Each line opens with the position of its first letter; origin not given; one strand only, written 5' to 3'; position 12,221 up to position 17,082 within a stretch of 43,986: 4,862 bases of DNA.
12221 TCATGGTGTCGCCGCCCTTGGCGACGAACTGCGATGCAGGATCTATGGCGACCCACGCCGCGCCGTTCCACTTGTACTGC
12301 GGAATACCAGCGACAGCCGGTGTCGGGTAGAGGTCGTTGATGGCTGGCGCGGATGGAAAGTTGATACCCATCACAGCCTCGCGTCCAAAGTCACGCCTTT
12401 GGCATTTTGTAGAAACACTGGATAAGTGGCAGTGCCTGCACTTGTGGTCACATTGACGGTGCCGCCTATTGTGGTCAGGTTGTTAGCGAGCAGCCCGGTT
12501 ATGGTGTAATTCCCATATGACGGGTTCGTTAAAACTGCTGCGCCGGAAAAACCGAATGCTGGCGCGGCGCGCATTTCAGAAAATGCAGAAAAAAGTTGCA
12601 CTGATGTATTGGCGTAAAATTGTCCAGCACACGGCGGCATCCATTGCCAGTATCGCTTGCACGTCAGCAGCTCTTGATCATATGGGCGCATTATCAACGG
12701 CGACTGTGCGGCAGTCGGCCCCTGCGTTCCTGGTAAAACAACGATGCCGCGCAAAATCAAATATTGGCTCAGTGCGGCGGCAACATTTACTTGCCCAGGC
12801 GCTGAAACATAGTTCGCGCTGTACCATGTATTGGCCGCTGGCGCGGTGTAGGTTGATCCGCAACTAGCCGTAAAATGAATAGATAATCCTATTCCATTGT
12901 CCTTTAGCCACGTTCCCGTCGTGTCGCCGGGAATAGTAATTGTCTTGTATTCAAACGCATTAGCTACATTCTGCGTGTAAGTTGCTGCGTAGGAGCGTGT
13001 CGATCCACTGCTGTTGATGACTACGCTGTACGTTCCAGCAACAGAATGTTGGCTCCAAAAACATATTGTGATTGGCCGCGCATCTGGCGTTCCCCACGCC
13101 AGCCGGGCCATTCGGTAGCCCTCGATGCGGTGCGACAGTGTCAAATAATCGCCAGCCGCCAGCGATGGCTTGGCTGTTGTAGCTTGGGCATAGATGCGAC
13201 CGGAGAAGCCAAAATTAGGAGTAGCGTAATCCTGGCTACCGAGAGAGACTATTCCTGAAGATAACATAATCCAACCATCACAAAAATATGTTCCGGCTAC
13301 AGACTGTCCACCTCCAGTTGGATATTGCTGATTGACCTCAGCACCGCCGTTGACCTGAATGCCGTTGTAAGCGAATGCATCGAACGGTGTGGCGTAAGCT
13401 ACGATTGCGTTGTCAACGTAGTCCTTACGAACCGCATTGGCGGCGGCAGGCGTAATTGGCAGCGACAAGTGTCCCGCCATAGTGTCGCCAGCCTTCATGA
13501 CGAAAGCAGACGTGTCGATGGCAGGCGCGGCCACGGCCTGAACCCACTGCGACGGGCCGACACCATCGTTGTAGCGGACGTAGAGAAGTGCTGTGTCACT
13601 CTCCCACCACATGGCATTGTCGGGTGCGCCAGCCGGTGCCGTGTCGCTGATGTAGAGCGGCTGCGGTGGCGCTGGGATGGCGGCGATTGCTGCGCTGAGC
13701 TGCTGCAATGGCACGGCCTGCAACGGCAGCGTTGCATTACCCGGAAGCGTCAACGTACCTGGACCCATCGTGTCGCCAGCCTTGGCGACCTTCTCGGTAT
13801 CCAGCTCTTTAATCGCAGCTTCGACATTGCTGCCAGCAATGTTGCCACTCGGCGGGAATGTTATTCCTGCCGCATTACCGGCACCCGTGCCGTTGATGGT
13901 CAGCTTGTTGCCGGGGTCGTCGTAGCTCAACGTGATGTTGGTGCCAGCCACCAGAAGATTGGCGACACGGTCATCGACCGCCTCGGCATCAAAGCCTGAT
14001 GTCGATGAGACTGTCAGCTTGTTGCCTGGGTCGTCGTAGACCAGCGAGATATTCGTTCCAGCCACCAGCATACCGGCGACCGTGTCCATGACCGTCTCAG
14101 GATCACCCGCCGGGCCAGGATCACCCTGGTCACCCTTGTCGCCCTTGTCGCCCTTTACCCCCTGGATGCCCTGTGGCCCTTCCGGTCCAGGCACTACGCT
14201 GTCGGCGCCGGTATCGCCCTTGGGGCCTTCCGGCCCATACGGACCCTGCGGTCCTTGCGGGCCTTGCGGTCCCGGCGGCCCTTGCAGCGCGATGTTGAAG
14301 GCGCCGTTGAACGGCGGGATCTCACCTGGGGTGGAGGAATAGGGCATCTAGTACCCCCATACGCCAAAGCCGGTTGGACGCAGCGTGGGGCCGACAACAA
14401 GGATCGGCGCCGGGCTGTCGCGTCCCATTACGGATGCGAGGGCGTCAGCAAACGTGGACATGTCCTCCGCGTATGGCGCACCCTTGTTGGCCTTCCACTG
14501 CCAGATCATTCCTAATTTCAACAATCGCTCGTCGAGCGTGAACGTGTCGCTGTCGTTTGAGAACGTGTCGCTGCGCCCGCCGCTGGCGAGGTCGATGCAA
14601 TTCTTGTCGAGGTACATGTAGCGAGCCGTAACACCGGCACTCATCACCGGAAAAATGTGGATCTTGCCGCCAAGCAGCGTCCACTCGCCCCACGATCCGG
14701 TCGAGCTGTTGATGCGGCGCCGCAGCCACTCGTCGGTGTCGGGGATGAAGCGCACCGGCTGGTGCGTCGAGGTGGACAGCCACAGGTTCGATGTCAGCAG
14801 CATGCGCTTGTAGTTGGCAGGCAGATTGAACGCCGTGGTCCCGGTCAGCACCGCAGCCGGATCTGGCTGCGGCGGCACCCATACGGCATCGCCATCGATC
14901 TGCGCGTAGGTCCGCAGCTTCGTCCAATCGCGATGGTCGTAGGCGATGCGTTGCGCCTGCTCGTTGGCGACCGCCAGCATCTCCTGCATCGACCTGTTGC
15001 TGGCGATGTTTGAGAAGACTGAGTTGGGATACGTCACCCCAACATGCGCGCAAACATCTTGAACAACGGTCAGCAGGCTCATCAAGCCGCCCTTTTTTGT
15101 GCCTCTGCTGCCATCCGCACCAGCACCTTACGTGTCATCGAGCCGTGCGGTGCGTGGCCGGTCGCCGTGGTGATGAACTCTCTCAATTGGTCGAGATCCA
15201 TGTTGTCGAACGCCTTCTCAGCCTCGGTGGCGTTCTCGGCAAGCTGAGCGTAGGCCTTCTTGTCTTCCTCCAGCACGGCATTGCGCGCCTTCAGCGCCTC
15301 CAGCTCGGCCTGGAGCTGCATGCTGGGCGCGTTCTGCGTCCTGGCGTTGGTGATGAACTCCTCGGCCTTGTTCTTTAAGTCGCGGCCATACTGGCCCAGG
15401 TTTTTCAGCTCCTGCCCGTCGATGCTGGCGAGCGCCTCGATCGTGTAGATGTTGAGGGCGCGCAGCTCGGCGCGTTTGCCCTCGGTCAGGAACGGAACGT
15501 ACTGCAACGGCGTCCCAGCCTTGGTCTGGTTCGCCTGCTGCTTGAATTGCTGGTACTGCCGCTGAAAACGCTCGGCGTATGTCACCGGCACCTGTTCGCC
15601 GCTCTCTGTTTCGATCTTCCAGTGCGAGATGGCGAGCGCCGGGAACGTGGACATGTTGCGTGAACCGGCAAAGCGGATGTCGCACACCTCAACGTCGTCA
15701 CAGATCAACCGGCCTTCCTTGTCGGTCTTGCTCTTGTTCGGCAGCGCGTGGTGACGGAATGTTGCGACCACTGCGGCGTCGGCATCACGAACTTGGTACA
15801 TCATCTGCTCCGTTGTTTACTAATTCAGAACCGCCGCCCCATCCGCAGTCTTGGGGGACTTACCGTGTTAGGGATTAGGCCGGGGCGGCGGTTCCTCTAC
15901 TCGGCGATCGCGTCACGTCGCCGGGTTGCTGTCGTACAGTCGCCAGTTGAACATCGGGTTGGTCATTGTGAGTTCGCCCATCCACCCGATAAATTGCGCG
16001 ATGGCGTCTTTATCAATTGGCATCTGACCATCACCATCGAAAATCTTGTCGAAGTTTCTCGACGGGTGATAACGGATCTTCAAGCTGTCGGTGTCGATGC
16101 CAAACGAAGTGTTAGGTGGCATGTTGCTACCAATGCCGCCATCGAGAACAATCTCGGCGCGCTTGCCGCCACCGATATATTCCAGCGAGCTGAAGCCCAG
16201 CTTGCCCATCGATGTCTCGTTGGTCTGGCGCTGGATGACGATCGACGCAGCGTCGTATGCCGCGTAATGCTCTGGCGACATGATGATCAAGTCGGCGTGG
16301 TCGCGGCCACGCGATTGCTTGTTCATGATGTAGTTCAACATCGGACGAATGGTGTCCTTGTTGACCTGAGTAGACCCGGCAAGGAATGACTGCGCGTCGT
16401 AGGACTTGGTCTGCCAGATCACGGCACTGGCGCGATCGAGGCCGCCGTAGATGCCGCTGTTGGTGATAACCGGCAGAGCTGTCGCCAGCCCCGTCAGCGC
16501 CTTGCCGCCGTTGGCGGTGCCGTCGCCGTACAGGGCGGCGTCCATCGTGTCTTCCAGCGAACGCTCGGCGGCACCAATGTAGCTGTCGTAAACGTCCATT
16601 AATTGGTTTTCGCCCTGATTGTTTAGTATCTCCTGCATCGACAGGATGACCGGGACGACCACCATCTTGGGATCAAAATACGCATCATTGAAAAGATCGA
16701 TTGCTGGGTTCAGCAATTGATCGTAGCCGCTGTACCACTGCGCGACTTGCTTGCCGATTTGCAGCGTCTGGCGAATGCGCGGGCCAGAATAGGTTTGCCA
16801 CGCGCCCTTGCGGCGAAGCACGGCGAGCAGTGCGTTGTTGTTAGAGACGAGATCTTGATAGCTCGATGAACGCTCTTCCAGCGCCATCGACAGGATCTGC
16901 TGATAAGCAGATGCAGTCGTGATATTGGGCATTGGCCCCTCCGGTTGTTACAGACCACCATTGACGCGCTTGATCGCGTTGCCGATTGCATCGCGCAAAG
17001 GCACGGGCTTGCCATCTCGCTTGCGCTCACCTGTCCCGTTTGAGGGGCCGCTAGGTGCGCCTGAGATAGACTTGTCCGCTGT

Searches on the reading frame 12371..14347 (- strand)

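Call 9: search_protein_families(library=phrogs, proteins=[window:12371-14347:-], max_evalue=0.00001)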
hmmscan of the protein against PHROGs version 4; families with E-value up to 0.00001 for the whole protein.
window:12371-14347:- (658 aa): 15 families
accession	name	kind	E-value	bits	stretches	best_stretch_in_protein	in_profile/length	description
phrog_4492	-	tail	2.2e-30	106.6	1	326-636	791-1061/1096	tail fiber protein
phrog_5073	-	tail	3.7e-16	60.2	1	22-84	305-363/519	tail fiber protein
phrog_6320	-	tail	9.7e-15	55.4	1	22-82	139-201/745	tail fiber protein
phrog_819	-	tail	5.8e-13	48.9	1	17-89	472-558/1024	tail protein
phrog_366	-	tail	8.3e-12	46.3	1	21-83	307-368/474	tail fiber protein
phrog_17587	-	tail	1.3e-09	38.1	1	21-90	358-429/641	tail fiber protein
phrog_3904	-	tail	2.7e-09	36.9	1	25-91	232-730/1086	tail fiber protein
phrog_28263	-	tail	4e-09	35.3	1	18-90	1099-1172/1400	tail fiber protein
phrog_13892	-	tail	4.4e-09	36.9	1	28-82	35-85/676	minor tail protein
phrog_8745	-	tail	2.1e-08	32.9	1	23-82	1407-1465/1803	tail fiber protein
phrog_1658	-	unknown function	1.1e-07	32.9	1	23-88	43-125/239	-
phrog_15416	-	unknown function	1.2e-07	32.1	0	233-288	296-353/478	-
phrog_1806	-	tail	2.4e-07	31.4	1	22-92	108-181/276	collagen like minor tail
phrog_26654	-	unknown function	4.1e-07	30.7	1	22-91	81-153/360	-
phrog_34916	-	tail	1.1e-06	29.8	1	21-95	28-100/124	tail fiber protein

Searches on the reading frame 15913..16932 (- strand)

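Call 9: search_protein_families(library=phrogs, proteins=[window:15913-16932:-], max_evalue=0.00001)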
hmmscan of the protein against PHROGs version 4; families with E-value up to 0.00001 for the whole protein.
window:15913-16932:- (339 aa): 1 family
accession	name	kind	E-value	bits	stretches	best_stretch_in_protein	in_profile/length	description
phrog_9953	-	head and packaging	3.2e-78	264.4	1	6-332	5-326/329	major head protein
